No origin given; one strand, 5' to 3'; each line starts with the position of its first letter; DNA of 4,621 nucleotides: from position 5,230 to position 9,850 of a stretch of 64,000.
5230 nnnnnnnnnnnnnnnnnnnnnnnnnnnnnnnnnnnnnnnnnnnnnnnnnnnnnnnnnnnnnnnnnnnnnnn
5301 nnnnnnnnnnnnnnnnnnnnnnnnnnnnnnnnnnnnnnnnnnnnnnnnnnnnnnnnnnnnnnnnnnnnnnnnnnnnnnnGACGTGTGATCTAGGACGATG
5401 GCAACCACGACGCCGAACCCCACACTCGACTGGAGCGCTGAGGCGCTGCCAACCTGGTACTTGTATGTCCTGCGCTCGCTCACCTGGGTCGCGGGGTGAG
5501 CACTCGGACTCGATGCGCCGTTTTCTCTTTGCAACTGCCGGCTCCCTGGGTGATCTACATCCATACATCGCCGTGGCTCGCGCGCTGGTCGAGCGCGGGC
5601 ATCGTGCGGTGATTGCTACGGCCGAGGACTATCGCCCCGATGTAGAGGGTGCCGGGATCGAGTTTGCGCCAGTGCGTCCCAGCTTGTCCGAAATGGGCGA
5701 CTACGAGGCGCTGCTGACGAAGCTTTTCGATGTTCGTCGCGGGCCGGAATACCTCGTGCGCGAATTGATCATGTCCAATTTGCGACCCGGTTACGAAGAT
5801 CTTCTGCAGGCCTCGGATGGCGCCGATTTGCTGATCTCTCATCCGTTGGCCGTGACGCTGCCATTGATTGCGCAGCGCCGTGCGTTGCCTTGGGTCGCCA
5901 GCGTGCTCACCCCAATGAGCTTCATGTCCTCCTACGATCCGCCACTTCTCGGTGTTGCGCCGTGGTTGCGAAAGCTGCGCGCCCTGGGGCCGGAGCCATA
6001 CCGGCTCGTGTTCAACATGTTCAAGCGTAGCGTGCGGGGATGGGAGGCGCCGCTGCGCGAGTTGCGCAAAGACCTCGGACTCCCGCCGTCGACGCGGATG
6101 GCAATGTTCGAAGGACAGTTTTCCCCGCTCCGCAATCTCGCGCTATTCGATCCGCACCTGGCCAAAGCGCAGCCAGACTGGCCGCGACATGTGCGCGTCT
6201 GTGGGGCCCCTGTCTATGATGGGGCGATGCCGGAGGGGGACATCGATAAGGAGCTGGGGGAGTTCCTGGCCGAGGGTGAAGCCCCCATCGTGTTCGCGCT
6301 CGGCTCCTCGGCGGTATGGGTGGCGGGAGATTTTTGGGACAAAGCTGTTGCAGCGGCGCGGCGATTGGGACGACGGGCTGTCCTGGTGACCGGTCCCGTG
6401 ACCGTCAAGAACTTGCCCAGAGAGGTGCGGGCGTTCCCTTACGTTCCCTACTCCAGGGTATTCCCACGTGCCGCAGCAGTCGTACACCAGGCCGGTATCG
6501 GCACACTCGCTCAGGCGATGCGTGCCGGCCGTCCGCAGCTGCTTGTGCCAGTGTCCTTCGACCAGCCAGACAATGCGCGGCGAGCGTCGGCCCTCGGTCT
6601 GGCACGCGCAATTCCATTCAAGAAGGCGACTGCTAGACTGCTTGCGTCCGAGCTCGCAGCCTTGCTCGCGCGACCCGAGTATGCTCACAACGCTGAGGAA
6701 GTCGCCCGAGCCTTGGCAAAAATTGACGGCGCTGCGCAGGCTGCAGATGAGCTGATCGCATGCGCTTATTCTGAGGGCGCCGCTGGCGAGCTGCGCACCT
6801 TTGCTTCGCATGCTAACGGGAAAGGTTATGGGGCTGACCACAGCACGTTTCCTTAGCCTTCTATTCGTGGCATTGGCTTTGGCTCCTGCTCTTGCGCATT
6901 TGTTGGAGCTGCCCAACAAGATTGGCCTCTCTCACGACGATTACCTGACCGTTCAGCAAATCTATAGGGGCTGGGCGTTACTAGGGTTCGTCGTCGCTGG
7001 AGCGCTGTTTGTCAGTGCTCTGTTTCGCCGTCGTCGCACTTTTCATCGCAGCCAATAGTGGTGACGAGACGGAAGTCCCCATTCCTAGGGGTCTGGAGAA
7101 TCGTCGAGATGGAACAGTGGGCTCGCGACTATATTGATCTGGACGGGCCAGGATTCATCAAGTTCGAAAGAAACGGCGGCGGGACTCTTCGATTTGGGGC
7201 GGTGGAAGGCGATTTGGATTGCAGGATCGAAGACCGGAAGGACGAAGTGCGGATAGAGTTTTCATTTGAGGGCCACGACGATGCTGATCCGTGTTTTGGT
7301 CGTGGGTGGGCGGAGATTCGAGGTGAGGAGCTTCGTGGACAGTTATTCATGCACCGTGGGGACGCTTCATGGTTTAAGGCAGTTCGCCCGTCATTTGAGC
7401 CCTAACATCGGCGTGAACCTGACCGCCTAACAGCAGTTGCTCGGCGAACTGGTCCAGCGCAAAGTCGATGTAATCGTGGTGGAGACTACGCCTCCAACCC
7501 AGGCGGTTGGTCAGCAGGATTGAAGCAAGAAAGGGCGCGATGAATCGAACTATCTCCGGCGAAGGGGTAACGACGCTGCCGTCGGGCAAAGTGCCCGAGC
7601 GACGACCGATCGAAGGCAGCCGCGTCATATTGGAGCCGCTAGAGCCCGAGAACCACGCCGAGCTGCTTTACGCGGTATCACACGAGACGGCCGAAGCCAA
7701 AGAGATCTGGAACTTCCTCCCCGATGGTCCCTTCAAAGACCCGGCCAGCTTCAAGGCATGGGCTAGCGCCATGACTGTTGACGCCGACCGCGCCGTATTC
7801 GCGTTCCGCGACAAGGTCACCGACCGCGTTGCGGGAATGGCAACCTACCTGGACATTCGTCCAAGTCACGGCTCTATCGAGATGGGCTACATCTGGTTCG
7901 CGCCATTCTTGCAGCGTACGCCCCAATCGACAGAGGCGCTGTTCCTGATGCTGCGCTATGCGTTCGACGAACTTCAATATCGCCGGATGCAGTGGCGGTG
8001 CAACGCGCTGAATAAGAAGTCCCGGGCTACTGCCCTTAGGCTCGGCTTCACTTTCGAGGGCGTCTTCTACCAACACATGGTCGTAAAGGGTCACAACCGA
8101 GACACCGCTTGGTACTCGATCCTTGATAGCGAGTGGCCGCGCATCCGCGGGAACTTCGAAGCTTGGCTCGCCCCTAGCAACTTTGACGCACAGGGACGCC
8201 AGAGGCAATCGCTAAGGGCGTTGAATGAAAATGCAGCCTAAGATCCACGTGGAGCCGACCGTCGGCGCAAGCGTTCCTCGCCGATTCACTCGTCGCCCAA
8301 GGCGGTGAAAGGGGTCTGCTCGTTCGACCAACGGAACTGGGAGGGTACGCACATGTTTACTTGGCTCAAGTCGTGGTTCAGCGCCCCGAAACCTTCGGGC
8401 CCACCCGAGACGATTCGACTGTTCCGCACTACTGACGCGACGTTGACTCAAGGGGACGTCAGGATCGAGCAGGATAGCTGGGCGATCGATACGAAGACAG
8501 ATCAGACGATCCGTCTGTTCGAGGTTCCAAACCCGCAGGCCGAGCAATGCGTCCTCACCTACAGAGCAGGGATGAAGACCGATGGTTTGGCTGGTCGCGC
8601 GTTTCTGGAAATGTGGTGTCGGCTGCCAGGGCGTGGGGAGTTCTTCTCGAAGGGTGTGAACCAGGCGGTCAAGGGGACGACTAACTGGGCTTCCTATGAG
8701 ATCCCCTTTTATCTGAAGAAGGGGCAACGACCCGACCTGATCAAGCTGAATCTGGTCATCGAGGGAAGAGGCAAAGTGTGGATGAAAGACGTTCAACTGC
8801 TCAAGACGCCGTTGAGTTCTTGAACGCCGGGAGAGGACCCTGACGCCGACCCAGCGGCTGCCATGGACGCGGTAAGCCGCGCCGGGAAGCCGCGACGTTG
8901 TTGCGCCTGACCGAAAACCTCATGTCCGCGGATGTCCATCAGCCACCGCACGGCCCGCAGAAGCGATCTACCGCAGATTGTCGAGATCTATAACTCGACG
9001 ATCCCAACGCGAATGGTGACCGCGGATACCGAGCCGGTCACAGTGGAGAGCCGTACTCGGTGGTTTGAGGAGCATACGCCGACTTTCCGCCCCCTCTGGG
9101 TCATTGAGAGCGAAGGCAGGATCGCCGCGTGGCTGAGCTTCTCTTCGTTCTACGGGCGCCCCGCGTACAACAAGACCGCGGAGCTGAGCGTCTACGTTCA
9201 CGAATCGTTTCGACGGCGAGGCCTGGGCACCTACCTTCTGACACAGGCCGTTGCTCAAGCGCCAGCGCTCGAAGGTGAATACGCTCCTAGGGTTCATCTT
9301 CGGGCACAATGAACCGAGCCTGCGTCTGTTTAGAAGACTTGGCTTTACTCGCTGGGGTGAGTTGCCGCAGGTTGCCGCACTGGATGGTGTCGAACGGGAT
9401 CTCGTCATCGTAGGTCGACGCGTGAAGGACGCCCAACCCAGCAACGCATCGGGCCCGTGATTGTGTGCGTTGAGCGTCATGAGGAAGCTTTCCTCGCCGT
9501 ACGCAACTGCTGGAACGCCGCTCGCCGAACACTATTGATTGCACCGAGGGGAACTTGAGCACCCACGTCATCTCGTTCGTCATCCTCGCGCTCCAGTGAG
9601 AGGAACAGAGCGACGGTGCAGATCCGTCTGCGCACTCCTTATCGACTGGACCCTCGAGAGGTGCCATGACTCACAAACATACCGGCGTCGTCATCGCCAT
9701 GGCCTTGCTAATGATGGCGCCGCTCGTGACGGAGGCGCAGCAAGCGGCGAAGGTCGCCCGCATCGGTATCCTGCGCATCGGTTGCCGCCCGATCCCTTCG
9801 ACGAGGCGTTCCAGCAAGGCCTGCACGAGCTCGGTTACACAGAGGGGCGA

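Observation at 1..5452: Integron cassette array with canonical attC sites and self-complementary cassette ends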

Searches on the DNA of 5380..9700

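Call 66: search_with_rna_model(model_id=R3, source=window, start=5380, end=9700, filters=off, max_evalue=10, show_alignments=8)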
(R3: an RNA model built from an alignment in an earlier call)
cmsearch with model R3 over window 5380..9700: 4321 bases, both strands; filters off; matches with E-value up to 10: 13.
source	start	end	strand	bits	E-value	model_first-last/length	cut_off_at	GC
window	9431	9475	+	13.2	0.022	1-78/78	no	0.64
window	7425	7445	-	8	0.49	1-78/78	no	0.62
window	7425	7512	+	7.4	0.71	1-78/78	no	0.59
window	8791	8817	+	5.9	1.7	1-78/78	no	0.52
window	6579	6638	-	4.6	3.6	1-78/78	no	0.63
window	8670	8708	+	4.1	5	16-62/78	no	0.54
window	6565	6603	+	3.8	5.9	1-78/78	no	0.74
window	8799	8825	-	3.4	7.7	1-78/78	no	0.52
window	8283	8379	+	3.2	8.3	1-78/78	no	0.57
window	6911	6957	+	3.2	8.3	1-78/78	no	0.55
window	7492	7512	-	3.1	8.8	1-78/78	no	0.67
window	7372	7400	+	3.1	9.3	1-78/78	no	0.52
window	8172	8217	+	3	9.5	1-78/78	no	0.59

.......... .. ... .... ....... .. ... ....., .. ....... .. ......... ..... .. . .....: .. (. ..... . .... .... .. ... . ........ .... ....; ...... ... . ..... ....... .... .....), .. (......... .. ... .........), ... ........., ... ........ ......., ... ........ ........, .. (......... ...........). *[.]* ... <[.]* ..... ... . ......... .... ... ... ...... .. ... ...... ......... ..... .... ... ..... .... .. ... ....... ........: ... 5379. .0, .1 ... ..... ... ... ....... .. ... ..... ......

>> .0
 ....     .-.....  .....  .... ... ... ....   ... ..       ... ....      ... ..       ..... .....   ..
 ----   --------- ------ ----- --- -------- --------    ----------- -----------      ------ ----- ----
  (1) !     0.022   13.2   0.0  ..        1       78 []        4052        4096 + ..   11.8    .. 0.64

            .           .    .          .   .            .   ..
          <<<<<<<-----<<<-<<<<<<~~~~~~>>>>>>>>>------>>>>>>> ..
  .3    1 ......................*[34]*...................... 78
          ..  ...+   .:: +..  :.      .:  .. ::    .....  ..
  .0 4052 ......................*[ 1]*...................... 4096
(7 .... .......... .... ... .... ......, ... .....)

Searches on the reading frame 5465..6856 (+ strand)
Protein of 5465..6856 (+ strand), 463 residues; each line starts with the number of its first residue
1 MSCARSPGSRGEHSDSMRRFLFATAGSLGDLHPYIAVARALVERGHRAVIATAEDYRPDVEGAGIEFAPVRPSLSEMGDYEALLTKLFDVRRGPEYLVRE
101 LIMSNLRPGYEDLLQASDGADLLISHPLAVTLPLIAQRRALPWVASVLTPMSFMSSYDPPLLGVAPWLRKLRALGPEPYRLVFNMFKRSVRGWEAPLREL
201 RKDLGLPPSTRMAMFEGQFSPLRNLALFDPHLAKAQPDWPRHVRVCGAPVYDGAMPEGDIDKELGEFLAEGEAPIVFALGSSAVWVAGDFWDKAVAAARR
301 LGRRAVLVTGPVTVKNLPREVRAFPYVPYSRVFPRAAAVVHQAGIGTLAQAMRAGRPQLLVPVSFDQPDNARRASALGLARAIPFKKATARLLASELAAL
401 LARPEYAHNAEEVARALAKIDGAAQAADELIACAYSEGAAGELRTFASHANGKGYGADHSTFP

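Call 6: search_protein_families(library=pfam, proteins=[window:5465-6856:+], max_evalue=0.01)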
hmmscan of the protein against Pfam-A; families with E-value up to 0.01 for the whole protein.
window:5465-6856:+ (463 aa): 4 families
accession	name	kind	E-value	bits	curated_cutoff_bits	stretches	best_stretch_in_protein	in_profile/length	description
PF06722.18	EryCIII-like_C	-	6.9e-15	55.7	31.7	1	313-417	25-129/145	Erythromycin biosynthesis protein CIII-like, C-terminal domain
PF03033.26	Glyco_transf_28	-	6.9e-08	33.1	26.2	1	20-76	1-59/139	Glycosyltransferase family 28 N-terminal domain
PF04101.22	Glyco_tran_28_C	-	2.1e-07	31.6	22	1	319-413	54-154/166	Glycosyltransferase family 28 C-terminal domain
PF00201.24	UDPGT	-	6.4e-06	25.7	19.5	1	255-412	256-417/499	UDP-glucoronosyl and UDP-glucosyl transferase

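Call 87: search_protein_families(library=ncbifam, proteins=[window:5513-6856:+], max_evalue=0.001)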
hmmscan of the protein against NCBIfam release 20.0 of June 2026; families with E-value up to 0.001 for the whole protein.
window:5513-6856:+ (447 aa): 6 families
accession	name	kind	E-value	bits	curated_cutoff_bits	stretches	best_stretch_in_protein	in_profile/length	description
TIGR01426.2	MGT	subfamily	2.6e-25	89.3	260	1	274-416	243-389/393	macrolide family glycosyltransferase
TIGR04516.1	glycosyl_450act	subfamily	2.3e-20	73.1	440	1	297-400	293-396/418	activator-dependent family glycosyltransferase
NF033129.1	macro_glyco_Mgt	subfamily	3.3e-19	69.1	700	1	259-413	229-387/393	macrolide-inactivating glycosyltransferase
NF000354.1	glycotrans_Rgt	equivalog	6e-17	61.8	800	1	3-420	2-404/411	rifamycin-inactivating glycosyltransferase Rgt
NF000362.1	self_GT_OleI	exception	1.4e-12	47.5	700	1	254-414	253-416/424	OleI family self-immunity macrolide glycosyltransferase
TIGR01133.1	murG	equivalog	6.4e-08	32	250.25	1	316-413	252-352/353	undecaprenyldiphospho-muramoylpentapeptide beta-N-acetylglucosaminyltransferase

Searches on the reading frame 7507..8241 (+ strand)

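Call 51: search_protein_families(library=pfam, proteins=[window:7507-8241:+], max_evalue=0.001)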
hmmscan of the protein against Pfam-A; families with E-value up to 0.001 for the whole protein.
window:7507-8241:+ (244 aa): 2 families
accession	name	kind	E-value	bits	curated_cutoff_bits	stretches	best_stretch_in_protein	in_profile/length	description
PF13302.13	Acetyltransf_3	-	2.3e-15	57.9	25.4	1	39-182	1-138/138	Acetyltransferase (GNAT) domain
PF00583.31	Acetyltransf_1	-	4.5e-06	27.4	20.7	1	77-181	19-116/116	Acetyltransferase (GNAT) family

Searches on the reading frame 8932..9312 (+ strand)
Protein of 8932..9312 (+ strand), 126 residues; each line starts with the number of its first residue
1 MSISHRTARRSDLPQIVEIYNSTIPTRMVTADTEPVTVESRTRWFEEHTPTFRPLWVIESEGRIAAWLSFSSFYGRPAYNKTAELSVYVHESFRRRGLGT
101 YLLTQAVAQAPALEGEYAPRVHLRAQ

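Call 51: search_protein_families(library=pfam, proteins=[window:8932-9312:+], max_evalue=0.001)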
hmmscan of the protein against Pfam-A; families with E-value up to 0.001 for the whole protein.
window:8932-9312:+ (126 aa): 4 families
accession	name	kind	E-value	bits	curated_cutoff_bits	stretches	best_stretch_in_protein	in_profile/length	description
PF00583.31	Acetyltransf_1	-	1.3e-12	48.4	20.7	1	29-113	14-91/116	Acetyltransferase (GNAT) family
PF13508.13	Acetyltransf_7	-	7.4e-08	33.1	27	1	55-111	5-57/84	Acetyltransferase (GNAT) domain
PF13420.13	Acetyltransf_4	-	5.4e-06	27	24.3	1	6-103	2-98/155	Acetyltransferase (GNAT) domain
PF13302.13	Acetyltransf_3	-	2.7e-05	25.3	25.4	1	6-110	5-108/138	Acetyltransferase (GNAT) domain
